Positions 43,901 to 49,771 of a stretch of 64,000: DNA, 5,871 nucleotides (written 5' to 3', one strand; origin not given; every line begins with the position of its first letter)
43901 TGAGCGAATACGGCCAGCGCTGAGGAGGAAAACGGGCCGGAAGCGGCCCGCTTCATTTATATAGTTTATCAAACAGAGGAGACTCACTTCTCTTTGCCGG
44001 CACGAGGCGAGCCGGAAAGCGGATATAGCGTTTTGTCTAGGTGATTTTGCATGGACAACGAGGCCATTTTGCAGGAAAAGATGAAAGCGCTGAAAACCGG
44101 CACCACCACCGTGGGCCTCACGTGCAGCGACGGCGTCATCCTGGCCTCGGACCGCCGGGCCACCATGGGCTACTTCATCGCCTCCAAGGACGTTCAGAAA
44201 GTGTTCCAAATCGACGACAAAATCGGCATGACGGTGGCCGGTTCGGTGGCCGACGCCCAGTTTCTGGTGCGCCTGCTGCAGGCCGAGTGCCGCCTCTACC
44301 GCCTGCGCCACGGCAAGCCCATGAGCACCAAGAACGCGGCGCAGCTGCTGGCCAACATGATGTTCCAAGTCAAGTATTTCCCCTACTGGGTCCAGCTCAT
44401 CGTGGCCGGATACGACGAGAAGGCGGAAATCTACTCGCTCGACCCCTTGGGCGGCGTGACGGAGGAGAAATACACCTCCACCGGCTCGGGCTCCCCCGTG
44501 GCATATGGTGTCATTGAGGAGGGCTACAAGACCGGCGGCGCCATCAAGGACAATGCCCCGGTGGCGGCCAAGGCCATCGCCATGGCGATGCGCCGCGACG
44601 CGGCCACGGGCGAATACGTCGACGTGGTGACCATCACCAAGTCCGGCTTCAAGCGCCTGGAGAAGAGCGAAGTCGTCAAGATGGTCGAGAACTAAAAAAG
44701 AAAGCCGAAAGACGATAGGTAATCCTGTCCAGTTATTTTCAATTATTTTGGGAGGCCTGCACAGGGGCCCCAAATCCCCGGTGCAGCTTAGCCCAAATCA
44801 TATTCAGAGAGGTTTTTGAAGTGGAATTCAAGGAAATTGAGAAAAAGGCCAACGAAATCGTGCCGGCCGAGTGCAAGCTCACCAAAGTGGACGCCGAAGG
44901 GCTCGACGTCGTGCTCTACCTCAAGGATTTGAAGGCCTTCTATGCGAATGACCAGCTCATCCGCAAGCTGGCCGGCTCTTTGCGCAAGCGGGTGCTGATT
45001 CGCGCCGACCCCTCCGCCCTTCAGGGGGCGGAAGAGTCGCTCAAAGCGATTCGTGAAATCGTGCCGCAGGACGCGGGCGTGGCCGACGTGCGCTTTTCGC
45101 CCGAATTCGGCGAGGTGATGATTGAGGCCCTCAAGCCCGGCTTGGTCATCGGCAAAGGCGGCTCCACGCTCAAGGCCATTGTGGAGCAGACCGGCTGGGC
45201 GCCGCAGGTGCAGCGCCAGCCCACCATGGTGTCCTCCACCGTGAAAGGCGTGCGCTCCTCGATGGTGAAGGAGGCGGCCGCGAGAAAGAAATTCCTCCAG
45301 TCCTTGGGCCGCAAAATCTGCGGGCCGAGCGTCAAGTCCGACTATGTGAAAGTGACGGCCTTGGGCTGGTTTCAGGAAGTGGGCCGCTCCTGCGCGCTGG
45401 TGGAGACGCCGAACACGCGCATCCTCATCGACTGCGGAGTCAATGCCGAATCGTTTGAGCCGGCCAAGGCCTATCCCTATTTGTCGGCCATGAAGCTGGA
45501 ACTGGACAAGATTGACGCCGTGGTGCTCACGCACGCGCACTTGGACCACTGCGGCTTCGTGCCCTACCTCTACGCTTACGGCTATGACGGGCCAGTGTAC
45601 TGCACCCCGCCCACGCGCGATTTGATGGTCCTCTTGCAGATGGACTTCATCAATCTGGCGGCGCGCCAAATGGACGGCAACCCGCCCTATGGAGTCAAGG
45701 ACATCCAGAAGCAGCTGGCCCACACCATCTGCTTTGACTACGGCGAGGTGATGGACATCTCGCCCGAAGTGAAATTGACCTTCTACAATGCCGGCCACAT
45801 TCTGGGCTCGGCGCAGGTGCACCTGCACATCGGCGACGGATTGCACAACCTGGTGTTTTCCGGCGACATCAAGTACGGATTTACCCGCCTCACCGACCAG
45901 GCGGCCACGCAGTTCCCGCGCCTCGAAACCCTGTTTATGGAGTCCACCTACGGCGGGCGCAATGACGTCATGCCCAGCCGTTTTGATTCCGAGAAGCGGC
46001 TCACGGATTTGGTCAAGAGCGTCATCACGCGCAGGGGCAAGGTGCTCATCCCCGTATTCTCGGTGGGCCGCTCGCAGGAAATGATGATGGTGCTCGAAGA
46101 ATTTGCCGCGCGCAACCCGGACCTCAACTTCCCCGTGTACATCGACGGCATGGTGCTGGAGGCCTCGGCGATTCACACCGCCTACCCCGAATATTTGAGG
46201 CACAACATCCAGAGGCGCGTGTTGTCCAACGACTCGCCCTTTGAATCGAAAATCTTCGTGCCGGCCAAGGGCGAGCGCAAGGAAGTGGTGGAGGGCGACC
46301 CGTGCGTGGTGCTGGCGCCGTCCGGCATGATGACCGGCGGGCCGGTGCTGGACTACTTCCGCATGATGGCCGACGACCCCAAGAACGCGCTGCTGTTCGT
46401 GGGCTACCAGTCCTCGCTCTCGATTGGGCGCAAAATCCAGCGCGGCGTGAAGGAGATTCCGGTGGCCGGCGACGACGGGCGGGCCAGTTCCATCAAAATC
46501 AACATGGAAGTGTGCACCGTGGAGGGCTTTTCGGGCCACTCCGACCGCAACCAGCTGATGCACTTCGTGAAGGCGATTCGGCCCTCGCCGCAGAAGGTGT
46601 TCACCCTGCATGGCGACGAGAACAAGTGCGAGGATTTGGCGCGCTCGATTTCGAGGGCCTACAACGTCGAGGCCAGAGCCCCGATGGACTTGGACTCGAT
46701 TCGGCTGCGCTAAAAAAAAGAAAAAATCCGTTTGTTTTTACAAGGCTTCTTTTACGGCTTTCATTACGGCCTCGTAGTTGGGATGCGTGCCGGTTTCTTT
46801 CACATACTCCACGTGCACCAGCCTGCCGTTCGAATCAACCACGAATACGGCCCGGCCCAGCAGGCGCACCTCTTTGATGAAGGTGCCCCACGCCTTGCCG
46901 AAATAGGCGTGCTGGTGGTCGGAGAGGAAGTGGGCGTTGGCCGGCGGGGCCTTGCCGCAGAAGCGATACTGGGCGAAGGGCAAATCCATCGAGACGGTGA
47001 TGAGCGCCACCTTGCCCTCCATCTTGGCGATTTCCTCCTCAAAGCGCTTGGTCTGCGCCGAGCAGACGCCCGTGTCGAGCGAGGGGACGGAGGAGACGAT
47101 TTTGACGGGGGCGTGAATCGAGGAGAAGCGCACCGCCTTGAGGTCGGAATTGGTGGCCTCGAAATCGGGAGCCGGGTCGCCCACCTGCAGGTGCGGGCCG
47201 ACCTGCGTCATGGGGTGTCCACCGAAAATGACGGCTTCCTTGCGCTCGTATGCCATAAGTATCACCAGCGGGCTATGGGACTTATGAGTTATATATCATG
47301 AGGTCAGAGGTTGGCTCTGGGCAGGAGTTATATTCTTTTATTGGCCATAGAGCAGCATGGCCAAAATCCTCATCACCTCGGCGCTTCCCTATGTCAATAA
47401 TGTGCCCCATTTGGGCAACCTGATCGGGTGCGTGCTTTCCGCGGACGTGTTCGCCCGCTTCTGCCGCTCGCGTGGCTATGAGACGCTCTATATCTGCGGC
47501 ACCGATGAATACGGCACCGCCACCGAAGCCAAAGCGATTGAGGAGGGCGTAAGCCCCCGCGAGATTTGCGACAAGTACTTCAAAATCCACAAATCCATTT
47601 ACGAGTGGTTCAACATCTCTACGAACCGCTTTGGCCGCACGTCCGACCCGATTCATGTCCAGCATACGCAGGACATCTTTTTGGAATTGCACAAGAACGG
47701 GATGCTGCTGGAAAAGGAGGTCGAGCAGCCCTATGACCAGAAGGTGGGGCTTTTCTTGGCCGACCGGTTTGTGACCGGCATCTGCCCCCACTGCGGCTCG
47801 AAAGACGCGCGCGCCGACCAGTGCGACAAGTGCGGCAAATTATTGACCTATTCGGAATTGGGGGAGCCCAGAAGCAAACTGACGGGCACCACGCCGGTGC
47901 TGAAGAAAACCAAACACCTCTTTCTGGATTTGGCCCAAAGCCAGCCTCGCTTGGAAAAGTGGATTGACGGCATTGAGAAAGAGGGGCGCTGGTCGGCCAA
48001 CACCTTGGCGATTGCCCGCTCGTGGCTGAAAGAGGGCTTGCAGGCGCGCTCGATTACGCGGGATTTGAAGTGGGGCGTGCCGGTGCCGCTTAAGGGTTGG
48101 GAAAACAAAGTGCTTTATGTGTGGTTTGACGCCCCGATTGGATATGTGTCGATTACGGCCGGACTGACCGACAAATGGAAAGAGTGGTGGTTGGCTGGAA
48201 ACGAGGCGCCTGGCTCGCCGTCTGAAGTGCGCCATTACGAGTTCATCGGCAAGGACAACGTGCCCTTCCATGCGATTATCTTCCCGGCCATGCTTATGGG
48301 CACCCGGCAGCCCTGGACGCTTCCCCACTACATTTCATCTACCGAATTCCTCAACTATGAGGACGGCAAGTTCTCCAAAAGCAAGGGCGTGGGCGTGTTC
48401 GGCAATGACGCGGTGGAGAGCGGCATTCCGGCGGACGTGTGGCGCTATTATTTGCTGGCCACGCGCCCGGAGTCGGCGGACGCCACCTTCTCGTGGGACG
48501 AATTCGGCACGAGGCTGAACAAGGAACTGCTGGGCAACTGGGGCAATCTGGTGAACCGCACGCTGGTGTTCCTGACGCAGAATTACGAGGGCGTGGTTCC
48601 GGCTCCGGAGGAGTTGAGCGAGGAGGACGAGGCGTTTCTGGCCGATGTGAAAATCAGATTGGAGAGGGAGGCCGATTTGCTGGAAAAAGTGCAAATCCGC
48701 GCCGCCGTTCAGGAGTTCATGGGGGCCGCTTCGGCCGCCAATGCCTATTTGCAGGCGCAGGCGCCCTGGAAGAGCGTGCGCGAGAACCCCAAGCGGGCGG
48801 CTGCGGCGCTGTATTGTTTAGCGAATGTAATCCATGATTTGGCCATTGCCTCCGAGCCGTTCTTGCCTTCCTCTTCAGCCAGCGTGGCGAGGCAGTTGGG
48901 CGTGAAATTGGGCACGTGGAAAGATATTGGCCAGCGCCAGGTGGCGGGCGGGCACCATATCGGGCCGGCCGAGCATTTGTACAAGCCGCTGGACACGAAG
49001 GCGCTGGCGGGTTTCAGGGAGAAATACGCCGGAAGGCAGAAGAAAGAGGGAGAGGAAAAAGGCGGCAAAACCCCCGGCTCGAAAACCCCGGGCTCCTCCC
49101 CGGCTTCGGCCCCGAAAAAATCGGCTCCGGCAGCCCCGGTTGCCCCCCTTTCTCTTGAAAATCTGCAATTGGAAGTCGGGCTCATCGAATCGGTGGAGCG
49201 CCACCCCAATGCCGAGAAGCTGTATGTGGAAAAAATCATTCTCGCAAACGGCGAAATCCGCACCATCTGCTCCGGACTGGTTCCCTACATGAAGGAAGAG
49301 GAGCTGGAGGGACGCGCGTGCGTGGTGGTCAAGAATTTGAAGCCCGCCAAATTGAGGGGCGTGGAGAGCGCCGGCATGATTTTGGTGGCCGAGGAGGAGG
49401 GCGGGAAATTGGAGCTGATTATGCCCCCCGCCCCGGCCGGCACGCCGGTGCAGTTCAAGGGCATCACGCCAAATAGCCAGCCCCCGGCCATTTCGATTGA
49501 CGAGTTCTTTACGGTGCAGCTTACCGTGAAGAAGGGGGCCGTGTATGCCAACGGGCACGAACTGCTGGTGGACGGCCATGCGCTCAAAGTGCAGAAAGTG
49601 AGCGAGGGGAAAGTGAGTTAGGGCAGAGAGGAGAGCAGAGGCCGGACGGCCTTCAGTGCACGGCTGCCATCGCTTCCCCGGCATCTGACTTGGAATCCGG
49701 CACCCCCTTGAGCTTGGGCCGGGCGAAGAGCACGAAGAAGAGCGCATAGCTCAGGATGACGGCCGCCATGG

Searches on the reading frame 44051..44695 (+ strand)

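Call 82: search_protein_families(library=pfam, proteins=[window:44051-44695:+], max_evalue=0.0001)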
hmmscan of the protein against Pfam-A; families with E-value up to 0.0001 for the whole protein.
window:44051-44695:+ (214 aa): 1 family
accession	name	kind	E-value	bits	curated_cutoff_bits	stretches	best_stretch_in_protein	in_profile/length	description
PF00227.31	Proteasome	-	7.5e-58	195.7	22.4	1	15-195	2-189/189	Proteasome subunit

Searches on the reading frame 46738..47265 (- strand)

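Call 83: search_protein_families(library=pfam, proteins=[window:46738-47265:-], max_evalue=0.0001)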
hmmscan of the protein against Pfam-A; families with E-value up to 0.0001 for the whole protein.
window:46738-47265:- (175 aa): 2 families
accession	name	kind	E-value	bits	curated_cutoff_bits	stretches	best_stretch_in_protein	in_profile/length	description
PF08534.16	Redoxin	-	5.5e-23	81.8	26.6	1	27-167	1-147/148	Redoxin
PF00578.27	AhpC-TSA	-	6.9e-16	58.8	26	1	28-151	1-123/124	AhpC/TSA family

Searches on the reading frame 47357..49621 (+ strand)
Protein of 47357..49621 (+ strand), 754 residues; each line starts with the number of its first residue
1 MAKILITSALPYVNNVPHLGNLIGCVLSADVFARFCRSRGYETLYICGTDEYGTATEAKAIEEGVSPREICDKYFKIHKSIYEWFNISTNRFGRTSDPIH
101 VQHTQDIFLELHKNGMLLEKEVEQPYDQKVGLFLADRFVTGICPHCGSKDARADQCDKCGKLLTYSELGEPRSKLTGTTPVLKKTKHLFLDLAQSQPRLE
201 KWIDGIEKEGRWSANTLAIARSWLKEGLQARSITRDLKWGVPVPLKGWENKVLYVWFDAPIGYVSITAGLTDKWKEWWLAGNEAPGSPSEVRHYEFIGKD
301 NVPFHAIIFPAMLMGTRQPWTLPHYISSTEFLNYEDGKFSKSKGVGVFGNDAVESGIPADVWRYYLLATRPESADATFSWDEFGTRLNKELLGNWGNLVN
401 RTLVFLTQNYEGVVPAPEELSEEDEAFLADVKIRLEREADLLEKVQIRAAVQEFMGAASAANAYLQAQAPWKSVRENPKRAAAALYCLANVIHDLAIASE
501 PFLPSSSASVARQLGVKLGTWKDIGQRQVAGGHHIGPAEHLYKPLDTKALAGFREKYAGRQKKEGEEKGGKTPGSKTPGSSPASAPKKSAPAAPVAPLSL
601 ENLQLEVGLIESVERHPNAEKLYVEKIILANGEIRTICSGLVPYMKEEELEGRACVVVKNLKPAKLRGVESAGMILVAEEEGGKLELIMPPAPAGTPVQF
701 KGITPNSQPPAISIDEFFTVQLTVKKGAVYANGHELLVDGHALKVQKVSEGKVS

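Call 83: search_protein_families(library=pfam, proteins=[window:47357-49621:+], max_evalue=0.0001)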
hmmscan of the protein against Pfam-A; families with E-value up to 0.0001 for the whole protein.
window:47357-49621:+ (754 aa): 4 families
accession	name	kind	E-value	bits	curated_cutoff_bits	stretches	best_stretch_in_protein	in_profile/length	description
PF09334.17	tRNA-synt_1g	-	1.2e-146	488.9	20.1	1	4-403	1-391/391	tRNA synthetases class I (M)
PF01588.26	tRNA_bind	-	3.8e-26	91.4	27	1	605-694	1-91/96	Putative tRNA binding domain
PF19303.5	Anticodon_3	-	1.2e-21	77.6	23.5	1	414-561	1-151/152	Anticodon binding domain of methionyl tRNA ligase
PF00133.28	tRNA-synt_1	-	6.8e-07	28.8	22.7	0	7-245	28-245/414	tRNA synthetases class I (I, L, M and V)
